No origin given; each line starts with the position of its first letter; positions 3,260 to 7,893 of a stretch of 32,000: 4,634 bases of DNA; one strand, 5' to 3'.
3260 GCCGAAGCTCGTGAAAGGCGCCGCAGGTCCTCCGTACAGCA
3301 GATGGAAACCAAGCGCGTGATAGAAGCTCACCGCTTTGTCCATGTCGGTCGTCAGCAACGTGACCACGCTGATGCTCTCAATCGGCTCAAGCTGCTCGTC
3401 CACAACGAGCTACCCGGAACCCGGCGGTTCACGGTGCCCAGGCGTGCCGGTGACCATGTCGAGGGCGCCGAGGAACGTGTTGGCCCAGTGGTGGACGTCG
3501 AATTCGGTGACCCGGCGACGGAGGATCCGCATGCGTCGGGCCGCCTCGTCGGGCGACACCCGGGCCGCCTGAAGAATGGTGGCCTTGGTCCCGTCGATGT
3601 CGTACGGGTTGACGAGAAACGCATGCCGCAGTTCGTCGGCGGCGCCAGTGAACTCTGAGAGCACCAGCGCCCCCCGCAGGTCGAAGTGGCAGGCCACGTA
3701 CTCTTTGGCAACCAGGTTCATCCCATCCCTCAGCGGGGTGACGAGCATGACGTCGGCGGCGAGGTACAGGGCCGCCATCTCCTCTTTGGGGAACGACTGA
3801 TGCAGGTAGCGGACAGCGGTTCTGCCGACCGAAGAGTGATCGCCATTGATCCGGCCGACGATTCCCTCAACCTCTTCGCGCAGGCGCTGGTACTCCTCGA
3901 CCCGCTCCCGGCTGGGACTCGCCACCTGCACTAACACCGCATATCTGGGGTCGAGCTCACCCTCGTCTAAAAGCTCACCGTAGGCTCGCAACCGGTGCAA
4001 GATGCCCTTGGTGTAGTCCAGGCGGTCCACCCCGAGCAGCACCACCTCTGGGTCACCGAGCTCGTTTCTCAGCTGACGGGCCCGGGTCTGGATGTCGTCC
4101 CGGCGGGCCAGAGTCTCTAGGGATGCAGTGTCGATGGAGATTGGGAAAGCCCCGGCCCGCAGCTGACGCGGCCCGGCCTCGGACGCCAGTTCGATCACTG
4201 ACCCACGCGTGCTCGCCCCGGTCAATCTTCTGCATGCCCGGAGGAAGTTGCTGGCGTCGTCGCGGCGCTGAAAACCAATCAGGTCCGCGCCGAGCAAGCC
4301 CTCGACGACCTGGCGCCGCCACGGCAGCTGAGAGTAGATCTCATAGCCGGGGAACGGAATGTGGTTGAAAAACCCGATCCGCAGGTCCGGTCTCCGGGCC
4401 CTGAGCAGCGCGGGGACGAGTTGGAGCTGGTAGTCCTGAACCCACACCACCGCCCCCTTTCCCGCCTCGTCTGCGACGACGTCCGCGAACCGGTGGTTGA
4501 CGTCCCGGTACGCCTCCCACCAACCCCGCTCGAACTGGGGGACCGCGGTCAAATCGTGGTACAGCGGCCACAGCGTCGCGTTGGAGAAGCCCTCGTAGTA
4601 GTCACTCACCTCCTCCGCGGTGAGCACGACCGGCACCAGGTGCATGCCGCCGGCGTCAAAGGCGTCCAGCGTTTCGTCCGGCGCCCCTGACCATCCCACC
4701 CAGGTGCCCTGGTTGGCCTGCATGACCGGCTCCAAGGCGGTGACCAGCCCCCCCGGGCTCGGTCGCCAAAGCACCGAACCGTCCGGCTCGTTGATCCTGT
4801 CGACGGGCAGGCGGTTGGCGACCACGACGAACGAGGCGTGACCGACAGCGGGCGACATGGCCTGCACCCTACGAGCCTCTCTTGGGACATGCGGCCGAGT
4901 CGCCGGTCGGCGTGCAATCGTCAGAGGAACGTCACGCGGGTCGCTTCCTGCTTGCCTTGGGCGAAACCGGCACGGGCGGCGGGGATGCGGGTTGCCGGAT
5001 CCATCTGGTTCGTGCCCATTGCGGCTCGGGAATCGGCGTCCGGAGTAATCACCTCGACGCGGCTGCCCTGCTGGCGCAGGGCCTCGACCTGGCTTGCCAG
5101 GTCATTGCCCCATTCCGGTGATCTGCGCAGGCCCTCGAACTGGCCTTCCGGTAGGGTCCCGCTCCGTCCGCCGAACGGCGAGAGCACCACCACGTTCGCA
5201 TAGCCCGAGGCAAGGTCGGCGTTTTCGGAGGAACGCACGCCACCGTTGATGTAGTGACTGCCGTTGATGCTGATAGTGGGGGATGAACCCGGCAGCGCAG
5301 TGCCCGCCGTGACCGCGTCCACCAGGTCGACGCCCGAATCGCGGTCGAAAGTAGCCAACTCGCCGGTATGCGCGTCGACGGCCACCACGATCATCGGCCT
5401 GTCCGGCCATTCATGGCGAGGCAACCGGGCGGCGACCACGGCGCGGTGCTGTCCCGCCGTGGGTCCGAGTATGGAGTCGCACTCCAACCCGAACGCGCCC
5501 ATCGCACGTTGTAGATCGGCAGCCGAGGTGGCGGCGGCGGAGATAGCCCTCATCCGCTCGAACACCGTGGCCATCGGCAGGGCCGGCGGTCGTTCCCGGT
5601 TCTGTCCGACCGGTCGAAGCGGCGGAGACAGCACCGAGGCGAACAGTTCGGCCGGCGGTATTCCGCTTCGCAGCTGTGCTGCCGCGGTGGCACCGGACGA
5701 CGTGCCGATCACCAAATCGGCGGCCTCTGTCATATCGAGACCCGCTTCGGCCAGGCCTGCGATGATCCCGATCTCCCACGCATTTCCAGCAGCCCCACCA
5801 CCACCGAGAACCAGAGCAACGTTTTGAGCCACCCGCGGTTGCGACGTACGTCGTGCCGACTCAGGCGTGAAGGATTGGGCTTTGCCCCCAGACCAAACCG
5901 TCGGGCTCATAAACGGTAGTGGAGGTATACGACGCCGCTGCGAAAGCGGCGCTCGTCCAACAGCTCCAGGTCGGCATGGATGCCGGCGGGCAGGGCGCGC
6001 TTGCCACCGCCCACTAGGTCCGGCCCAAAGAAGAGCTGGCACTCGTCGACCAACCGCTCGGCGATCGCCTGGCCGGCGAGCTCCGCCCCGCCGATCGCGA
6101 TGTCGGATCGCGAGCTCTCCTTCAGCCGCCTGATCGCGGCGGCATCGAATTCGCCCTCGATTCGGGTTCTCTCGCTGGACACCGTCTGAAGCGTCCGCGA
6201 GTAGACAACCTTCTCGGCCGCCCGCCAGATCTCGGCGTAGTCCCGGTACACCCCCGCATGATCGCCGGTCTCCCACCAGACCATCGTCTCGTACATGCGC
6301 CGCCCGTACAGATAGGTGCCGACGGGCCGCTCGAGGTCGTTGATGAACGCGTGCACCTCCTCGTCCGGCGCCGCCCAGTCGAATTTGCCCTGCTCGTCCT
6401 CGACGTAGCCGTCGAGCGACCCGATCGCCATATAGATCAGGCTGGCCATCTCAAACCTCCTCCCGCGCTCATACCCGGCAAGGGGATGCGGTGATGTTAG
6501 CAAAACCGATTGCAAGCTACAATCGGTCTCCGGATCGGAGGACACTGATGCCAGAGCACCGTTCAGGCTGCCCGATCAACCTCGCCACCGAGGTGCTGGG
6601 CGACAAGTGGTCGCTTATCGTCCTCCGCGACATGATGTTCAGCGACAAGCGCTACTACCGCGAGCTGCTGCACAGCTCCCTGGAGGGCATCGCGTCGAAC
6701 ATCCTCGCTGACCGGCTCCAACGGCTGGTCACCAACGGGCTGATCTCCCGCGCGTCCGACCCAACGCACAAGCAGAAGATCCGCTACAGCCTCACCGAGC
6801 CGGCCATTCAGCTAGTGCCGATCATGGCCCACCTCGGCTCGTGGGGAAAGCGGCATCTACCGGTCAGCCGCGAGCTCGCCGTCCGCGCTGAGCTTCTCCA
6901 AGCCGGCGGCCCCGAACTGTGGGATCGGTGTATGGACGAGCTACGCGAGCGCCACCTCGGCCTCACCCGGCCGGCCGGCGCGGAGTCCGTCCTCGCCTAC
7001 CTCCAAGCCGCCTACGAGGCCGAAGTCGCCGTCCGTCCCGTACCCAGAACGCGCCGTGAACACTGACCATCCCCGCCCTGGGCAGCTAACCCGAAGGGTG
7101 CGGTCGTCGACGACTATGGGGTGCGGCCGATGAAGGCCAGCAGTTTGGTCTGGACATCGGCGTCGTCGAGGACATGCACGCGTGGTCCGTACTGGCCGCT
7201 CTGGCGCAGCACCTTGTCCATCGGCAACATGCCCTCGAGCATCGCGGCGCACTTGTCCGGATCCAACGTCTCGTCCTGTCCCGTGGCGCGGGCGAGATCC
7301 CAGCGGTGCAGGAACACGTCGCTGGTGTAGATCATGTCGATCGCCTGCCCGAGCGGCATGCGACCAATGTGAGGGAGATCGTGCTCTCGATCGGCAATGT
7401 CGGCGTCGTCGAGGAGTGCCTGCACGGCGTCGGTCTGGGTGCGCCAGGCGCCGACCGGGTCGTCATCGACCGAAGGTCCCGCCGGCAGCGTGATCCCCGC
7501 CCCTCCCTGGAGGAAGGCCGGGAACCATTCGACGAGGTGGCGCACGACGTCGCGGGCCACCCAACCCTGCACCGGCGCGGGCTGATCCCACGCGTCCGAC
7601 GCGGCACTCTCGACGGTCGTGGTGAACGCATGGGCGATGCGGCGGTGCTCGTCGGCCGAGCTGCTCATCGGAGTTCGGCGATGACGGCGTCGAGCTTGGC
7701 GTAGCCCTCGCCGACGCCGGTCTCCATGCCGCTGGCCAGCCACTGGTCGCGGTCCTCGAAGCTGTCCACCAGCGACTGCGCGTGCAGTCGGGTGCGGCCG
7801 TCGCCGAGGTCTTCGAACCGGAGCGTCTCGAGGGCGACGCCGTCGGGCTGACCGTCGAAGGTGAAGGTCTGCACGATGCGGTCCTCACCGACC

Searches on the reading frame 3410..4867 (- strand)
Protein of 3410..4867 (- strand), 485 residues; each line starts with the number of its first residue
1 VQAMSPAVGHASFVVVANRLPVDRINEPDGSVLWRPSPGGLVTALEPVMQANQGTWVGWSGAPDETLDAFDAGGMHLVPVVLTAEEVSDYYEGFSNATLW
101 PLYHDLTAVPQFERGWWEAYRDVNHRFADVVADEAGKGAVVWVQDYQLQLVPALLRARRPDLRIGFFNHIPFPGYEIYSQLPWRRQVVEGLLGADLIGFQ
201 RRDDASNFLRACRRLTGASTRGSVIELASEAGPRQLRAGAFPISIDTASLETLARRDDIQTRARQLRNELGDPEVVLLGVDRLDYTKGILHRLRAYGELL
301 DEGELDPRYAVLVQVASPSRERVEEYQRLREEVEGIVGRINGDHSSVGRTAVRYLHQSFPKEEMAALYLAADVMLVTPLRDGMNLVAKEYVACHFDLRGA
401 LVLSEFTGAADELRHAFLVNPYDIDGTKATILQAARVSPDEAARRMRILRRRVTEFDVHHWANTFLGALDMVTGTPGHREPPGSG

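Call 15: search_protein_families(library=pfam, proteins=[window:3410-4867:-], max_evalue=0.001)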
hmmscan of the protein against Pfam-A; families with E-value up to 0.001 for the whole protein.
window:3410-4867:- (485 aa): 1 family
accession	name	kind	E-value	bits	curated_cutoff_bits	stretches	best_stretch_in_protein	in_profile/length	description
PF00982.27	Glyco_transf_20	-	5.1e-143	477.6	32.5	1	12-469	2-471/473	Glycosyltransferase family 20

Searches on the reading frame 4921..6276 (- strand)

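Call 15: search_protein_families(library=pfam, proteins=[window:4921-6276:-], max_evalue=0.001)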
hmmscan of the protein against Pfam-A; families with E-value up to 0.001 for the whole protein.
window:4921-6276:- (451 aa): 1 family
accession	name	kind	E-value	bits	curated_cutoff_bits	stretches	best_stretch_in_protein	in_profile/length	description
PF01734.28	Patatin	-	8.3e-13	49.4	27.7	1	155-356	1-190/191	Patatin-like phospholipase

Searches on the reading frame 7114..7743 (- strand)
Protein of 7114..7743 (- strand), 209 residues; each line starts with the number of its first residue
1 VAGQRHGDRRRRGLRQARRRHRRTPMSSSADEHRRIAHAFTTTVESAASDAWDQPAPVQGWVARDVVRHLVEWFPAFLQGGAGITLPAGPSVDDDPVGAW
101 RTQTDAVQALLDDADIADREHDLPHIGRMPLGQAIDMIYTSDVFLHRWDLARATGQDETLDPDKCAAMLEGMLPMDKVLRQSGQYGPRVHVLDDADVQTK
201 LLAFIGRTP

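Call 61: search_protein_families(library=pfam, proteins=[window:7114-7743:-], max_evalue=0.001)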
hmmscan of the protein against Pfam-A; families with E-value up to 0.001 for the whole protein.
window:7114-7743:- (209 aa): 1 family
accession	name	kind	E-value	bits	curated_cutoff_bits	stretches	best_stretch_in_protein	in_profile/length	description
PF11716.13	MDMPI_N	-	3e-05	25.2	24.2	1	34-151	2-140/140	Mycothiol maleylpyruvate isomerase N-terminal domain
